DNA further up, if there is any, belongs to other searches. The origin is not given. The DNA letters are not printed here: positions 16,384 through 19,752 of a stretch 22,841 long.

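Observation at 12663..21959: One ~80-100-aa module occurs five times, fused to two glycosyltransferases and both sulfotransferases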

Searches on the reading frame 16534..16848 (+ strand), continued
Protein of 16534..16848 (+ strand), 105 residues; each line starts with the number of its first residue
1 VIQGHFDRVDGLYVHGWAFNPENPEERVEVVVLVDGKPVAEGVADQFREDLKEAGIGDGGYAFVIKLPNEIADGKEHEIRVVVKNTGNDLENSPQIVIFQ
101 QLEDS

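Call 90: search_protein_families(library=pfam, alignment_id=A5, max_evalue=0.00001)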
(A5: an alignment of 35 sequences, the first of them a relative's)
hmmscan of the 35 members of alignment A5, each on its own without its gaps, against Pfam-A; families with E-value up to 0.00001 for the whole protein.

A. member 1, L031:3559-7536:+ (1326 aa): 2 families
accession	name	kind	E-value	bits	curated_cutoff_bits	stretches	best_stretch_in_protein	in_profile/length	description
PF02210.31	Laminin_G_2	-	2.7e-07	31.5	22.9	0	671-698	44-70/126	Laminin G domain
PF18962.6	Por_Secre_tail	-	1.7e-06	28.6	27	0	1250-1323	3-74/75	Secretion system C-terminal sorting domain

B. families by the number of members that match (of 35 scanned): 39 families (the first 25 are shown)
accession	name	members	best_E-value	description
PF00535.33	Glycos_transf_2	13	6.7e-53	Glycosyl transferase family 2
PF13692.12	Glyco_trans_1_4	13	8.6e-23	Glycosyl transferases group 1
PF13641.12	Glyco_tranf_2_3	13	8.9e-19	Glycosyltransferase like family 2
PF10111.15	Glyco_tranf_2_2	9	4.5e-16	Glycosyltransferase like family 2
PF13403.11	Hint_2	6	7.1e-47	Hint domain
PF00534.26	Glycos_transf_1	5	3.2e-10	Glycosyl transferases group 1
PF13524.12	Glyco_trans_1_2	4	3.4e-36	Glycosyl transferase-like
PF13632.12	Glyco_trans_2_3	4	9e-12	Glycosyl transferase family group 2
PF04055.27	Radical_SAM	3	2.4e-16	Radical SAM superfamily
PF13414.12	TPR_11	2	1.8e-34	TPR repeat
PF07719.23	TPR_2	2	7.1e-25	Tetratricopeptide repeat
PF13431.12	TPR_17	2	1e-20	Tetratricopeptide repeat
PF13469.12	Sulfotransfer_3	2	4.5e-16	Sulfotransferase family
PF05721.19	PhyH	2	2.2e-15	Phytanoyl-CoA dioxygenase (PhyH)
PF14307.12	Glyco_tran_WbsX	1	2.8e-130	Glycosyltransferase WbsX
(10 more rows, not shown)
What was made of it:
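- In 35 genome ORFs: GT2 13, GT1/GT4 13, radical SAM 3, Sulfotransfer_3 2, WbsX 1 (call 90).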

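Call 104: fold_search(model_id=the predicted structure, library=viral)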
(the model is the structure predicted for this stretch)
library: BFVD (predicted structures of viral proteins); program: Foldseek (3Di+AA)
matches with E <= 10: 889; with E <= 0.001: 1
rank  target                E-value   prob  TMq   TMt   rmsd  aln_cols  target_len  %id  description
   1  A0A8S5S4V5            3.7e-06  1.00  0.78  0.26   2.5       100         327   28  Uncharacterized protein [Siphoviridae sp. ctiV651]
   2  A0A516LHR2            3.0e-03  1.00  0.53  0.45   4.3       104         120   15  (no name in the UniProt tables at hand)
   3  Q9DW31                1.3e-02  0.97  0.44  0.17  10.4       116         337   18  Pr161 [Rat cytomegalovirus (strain Maastricht)]
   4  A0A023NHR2            1.3e-02  0.99  0.42  0.09   5.4       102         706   11  (no name in the UniProt tables at hand)
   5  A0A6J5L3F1            1.7e-02  0.99  0.50  0.08   5.2       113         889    7  Uncharacterized protein [uncultured Caudovirales phage]
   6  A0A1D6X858            2.7e-02  0.98  0.42  0.43   5.4       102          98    7  Putative fibronectin, type III containing protein [Bacillus phage PBC4]
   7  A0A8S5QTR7            2.9e-02  0.98  0.40  0.13   5.9       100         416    8  receptor protein-tyrosine kinase [Siphoviridae sp. ct5co22]
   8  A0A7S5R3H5            3.1e-02  1.00  0.57  0.09   3.0        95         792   12  Carboxypeptidase regulatory domain-containing protein [Rhizobium phage RHph_N38]
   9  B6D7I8                4.2e-02  0.94  0.42  0.13   5.6        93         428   13  (no name in the UniProt tables at hand)
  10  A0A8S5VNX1            4.5e-02  0.98  0.46  0.13   4.6       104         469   10  (no name in the UniProt tables at hand)
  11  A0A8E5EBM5            5.0e-02  0.94  0.41  0.15   5.8       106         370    8  Fibronectin type-III domain-containing protein [Tenacibaculum phage Gundel_1]
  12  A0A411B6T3            5.0e-02  0.93  0.47  0.20   7.3       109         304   20  Endolysin [Enterococcus phage vB_EfaP_Zip]
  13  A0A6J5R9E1            5.0e-02  0.89  0.39  0.22   6.1       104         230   12  Fibronectin type III [uncultured Caudovirales phage]
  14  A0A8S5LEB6            5.3e-02  0.92  0.41  0.04   5.6       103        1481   12  Chitinase [Myoviridae sp. ctBDS4]
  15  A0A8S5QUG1            5.3e-02  0.60  0.32  0.13   7.0        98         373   11  Uncharacterized protein [CrAss-like virus sp. ctDAq1]
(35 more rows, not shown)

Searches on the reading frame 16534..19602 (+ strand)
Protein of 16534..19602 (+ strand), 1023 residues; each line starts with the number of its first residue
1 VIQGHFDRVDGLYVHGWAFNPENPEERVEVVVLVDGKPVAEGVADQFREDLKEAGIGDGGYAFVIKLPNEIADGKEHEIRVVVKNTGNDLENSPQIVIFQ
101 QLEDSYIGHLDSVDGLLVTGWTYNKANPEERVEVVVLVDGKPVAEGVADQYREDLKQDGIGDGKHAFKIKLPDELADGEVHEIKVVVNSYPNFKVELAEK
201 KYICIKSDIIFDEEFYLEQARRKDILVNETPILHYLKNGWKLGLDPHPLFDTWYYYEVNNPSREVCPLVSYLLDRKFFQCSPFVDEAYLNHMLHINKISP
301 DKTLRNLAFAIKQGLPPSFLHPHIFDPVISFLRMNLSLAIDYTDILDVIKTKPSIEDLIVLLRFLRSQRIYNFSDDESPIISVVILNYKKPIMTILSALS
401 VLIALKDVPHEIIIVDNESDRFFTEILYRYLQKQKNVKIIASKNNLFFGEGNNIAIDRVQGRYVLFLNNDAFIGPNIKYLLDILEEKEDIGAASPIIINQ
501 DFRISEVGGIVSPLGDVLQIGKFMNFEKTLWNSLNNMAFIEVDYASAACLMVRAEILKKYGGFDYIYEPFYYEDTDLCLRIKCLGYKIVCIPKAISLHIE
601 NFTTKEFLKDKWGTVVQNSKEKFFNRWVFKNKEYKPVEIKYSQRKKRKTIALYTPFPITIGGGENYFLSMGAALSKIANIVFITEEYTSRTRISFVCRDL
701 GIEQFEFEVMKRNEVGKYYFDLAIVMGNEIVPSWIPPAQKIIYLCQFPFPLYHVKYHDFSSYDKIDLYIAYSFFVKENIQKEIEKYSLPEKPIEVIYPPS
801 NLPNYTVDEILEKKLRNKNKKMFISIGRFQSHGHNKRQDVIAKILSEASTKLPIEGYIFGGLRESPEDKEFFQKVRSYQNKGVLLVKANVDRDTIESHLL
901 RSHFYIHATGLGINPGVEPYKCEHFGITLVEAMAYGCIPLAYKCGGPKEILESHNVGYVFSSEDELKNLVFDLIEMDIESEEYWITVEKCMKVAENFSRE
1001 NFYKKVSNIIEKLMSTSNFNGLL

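Call 4: search_protein_families(library=pfam, proteins=[window:16534-19602:+], max_evalue=0.1)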
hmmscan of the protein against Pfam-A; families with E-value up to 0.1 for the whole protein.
window:16534-19602:+ (1023 aa): 10 families
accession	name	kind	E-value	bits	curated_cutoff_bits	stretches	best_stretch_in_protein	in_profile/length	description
PF00534.26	Glycos_transf_1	-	4.7e-19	69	26.4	1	808-984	3-165/172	Glycosyl transferases group 1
PF00535.33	Glycos_transf_2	-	6.7e-14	52.6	23.3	1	382-560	1-167/168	Glycosyl transferase family 2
PF13692.12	Glyco_trans_1_4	-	2e-07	31.8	27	1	821-969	2-135/142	Glycosyl transferases group 1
PF10111.15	Glyco_tranf_2_2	-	2.2e-05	24.5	27.3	1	407-654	27-272/276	Glycosyltransferase like family 2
PF13641.12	Glyco_tranf_2_3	-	0.00021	21.8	27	1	381-607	3-213/230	Glycosyltransferase like family 2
PF12100.13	DUF3576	-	0.00047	20.8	25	0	109-141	22-54/101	Domain of unknown function (DUF3576)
PF13712.12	Glyco_tranf_2_5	-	0.0023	18.1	27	1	437-606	30-180/210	Glycosyltransferase like family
PF13632.12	Glyco_trans_2_3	-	0.0055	17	27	1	546-605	73-130/198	Glycosyl transferase family group 2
PF21965.2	SAMP2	-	0.0098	16.7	27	0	132-145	35-48/63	Small archaeal modifier protein 2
PF02709.20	Glyco_transf_7C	-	0.058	13.5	23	0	549-594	23-68/78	N-terminal domain of galactosyltransferase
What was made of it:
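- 16534..19605 (+): Host gene 3: bifunctional GT2 + GT1/GT4 glycosyltransferase (1023 aa), likely chain-building enzyme, with modules a and b at the N-terminus. Pfam GT2 at aa 382-560 and Glycos_transf_1 at aa 808-984 (call 4).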

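Call 33: search_protein_families(library=ncbifam, proteins=[window:16534-19602:+], max_evalue=0.01)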
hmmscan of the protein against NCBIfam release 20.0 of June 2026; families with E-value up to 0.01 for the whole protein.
window:16534-19602:+ (1023 aa): 17 families
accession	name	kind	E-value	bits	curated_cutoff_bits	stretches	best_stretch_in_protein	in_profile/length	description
NF007396.0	PRK09922.1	equivalog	1.6e-08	33.8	385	1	922-1014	269-359/361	lipopolysaccharide 1,6-galactosyltransferase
TIGR03965.1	mycofact_glyco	equivalog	4.1e-08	32.5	280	1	361-609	53-291/467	mycofactocin biosynthesis glycosyltransferase MftF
TIGR03937.1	PgaC_IcaA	equivalog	8.2e-08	31.6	422.3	1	369-597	35-249/407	poly-beta-1,6-N-acetyl-D-glucosamine synthase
NF038299.1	EPS_HpsN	equivalog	7.7e-07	28.4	425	1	379-602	1-224/317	hormogonium polysaccharide biosynthesis glycosyltransferase HpsN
TIGR03999.1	thiol_BshA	equivalog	1.3e-05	24.3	273.7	1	920-1014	280-374/375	N-acetyl-alpha-D-glucosaminyl L-malate synthase BshA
NF047683.1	TeichurnBiosyTuaG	equivalog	1.6e-05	24.6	400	1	378-471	5-97/252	teichuronic acid biosynthesis protein TuaG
NF007482.0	PRK10073.1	equivalog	2e-05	23.8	423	1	377-486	4-112/334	glycosyltransferase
NF041875.1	EPS_EpsD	equivalog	3.2e-05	23.5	370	1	382-609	2-218/325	exopolysaccharide biosynthesis glycosyltransferase EpsD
TIGR02470.1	sucr_synth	equivalog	3.8e-05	22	810.4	1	917-991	648-724/784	sucrose synthase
TIGR04283.1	glyco_like_mftF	equivalog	9.1e-05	22.1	182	0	549-608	140-195/221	TIGR04283 family arsenosugar biosynthesis glycosyltransferase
TIGR04009.1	wcaE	equivalog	0.00012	21.4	369.2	1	380-481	5-103/248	colanic acid biosynthesis glycosyltransferase WcaE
NF038302.1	EPS_HpsE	equivalog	0.00012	21.1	300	1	382-494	4-121/307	hormogonium polysaccharide biosynthesis glycosyltransferase HpsE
TIGR04440.1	glyco_TIGR04440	domain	0.00035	20.4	70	1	407-493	26-115/215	TIGR00180 family glycosyltransferase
TIGR02472.1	sucr_P_syn_N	equivalog_domain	0.00061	18.7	576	1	917-984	345-410/439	sucrose-phosphate synthase, putative, glycosyltransferase domain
TIGR02095.1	glgA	subfamily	0.00083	18.1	328.45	1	819-963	293-426/477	glycogen/starch synthase, ADP-glucose type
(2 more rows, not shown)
